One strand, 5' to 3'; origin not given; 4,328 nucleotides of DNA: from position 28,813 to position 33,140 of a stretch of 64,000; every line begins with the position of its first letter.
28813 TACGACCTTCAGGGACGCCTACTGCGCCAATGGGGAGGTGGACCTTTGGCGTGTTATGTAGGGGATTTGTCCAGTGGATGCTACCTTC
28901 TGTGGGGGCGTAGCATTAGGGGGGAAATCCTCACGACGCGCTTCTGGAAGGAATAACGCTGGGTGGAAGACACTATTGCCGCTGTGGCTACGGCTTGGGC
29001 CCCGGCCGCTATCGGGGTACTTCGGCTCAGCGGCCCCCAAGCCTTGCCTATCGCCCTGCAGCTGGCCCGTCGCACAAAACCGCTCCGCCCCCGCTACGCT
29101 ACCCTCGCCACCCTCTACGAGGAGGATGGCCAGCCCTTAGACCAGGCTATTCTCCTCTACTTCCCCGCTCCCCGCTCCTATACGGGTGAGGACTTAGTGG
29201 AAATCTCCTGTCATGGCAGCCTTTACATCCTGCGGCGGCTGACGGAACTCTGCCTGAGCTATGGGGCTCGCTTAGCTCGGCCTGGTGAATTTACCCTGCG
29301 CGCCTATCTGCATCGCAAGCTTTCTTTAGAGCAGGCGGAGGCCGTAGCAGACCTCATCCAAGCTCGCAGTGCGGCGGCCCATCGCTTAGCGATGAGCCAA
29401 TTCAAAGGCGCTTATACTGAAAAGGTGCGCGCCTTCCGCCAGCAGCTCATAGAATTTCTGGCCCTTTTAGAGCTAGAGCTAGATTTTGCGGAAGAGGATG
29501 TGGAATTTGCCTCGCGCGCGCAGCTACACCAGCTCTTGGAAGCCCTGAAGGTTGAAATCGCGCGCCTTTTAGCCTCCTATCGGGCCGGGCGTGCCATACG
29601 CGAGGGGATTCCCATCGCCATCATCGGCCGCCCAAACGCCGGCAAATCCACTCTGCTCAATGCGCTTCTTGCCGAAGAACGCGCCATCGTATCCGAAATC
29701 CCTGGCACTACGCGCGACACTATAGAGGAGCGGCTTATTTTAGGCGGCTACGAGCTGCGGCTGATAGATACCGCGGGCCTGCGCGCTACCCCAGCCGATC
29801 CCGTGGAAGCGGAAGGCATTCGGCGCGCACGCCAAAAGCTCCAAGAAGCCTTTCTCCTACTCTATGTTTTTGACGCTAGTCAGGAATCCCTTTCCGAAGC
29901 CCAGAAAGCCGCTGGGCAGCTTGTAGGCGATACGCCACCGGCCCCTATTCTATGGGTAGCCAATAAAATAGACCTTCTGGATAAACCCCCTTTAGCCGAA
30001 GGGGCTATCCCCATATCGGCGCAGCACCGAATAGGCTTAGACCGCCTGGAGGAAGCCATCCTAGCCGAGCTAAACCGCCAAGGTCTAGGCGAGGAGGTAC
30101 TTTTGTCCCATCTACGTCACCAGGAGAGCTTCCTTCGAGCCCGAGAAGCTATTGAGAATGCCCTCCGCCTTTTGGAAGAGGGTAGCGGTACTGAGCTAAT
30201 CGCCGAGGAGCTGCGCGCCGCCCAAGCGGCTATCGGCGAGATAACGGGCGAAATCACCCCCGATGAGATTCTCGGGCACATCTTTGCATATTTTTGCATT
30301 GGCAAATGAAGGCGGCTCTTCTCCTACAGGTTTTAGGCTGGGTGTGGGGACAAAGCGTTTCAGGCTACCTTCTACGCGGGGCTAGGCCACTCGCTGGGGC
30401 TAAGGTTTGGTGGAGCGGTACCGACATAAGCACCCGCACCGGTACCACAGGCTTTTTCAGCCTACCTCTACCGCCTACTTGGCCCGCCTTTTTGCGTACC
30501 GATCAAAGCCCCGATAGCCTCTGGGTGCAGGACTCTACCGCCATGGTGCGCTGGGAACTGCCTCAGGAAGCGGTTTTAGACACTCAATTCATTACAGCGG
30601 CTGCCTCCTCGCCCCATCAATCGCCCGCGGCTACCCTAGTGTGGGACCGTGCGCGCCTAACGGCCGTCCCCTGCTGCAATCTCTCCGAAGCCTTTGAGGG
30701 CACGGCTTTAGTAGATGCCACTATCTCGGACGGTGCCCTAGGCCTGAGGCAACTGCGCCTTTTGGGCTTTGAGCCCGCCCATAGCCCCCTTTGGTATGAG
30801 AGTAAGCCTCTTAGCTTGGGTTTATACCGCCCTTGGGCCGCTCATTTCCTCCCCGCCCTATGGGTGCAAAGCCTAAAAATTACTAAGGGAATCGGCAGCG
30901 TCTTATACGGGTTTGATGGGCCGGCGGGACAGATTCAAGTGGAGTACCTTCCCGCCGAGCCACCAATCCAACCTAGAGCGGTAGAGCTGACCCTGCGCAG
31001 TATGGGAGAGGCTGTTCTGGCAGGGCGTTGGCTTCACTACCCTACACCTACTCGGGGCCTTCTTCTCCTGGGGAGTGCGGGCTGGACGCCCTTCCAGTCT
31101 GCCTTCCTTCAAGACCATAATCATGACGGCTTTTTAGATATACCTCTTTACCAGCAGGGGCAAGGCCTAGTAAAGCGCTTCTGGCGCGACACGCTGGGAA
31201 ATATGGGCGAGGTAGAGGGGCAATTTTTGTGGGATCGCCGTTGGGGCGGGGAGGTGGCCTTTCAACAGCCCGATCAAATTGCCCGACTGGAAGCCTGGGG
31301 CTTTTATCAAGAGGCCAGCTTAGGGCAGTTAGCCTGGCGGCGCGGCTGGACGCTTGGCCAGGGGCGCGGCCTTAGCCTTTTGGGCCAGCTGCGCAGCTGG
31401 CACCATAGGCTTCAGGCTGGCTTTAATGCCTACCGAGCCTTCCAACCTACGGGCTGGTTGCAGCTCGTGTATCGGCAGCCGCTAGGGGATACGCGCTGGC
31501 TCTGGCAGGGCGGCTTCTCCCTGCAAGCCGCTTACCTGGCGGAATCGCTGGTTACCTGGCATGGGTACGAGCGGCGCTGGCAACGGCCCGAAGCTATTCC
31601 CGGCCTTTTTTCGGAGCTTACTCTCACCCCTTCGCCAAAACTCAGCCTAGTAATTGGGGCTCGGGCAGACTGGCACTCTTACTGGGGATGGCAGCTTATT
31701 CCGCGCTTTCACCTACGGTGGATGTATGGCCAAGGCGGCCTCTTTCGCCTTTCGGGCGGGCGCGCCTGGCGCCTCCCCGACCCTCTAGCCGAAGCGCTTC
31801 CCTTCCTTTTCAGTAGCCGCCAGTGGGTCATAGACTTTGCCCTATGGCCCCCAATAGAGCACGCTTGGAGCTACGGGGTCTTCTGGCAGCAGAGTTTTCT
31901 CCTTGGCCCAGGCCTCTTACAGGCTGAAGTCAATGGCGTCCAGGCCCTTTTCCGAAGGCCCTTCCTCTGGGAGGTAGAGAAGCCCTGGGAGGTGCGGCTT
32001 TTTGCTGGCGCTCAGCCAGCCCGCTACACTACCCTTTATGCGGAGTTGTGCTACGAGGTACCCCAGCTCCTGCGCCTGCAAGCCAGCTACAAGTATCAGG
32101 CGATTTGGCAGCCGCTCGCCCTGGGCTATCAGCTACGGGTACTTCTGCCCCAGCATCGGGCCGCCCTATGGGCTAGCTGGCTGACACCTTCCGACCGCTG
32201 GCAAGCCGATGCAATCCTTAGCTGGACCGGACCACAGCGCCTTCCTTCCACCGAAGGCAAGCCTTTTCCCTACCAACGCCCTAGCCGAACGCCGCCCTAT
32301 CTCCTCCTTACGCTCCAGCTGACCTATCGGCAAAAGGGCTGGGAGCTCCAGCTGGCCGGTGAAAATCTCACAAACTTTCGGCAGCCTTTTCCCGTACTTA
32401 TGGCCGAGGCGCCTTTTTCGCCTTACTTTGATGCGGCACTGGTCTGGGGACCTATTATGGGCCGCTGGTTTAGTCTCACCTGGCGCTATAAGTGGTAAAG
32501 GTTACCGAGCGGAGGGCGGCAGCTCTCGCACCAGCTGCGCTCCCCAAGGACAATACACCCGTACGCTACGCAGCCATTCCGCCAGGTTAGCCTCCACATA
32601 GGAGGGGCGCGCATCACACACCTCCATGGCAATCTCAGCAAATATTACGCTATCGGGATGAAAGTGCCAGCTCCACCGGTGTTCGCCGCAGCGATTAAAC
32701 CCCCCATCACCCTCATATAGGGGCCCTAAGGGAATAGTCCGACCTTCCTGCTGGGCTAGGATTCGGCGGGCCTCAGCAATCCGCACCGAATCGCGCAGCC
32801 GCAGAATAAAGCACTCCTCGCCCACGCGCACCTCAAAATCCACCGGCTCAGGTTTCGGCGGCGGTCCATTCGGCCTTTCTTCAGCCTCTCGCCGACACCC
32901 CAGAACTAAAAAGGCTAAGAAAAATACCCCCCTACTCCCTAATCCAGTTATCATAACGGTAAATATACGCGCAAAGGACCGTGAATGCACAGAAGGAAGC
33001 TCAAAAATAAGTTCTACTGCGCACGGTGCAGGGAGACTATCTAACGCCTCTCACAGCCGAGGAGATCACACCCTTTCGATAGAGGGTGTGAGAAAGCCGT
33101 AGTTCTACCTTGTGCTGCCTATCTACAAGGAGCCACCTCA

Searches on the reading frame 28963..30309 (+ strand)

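Call 17: search_protein_families(library=pfam, proteins=[window:28963-30309:+], max_evalue=0.001)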
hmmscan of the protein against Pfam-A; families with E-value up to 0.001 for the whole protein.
window:28963-30309:+ (448 aa): 6 families
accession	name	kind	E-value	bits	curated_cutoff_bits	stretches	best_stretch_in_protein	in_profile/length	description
PF12631.12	MnmE_helical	-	2.1e-52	178.7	40.1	1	122-445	1-211/211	MnmE helical domain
PF10396.14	TrmE_N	-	6.6e-39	133.2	29.8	1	4-119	1-117/117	GTP-binding protein TrmE N-terminus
PF01926.29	MMR_HSR1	-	1.7e-25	89.7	21.9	1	218-335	2-113/113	50S ribosome-binding GTPase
PF02421.24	FeoB_N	-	5.5e-08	32.9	27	1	218-305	3-88/156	Ferrous iron transport protein B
PF00350.29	Dynamin_N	-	1.4e-07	32.2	27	1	218-251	1-34/168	Dynamin family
PF16897.10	MMR_HSR1_Xtn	-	0.0005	20.5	35.2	0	328-371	57-105/106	C-terminal region of MMR_HSR1 domain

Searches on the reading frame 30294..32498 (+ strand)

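Call 17: search_protein_families(library=pfam, proteins=[window:30294-32498:+], max_evalue=0.001)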
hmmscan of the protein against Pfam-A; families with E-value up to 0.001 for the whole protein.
window:30294-32498:+ (734 aa): 1 family
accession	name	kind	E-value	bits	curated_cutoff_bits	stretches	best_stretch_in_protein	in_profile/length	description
PF00593.30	TonB_dep_Rec_b-barrel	-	1.2e-11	45.5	27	2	593-692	338-436/436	TonB dependent receptor-like, beta-barrel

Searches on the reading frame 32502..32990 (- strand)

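Call 18: search_protein_families(library=pfam, proteins=[window:32502-32990:-], max_evalue=0.001)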
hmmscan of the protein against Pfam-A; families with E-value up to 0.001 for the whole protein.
window:32502-32990:- (162 aa): 1 family
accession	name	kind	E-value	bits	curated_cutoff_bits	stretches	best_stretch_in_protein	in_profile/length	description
PF23621.1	BP74_N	-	4.8e-29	101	27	1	52-159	5-113/114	BP74 N-terminal domain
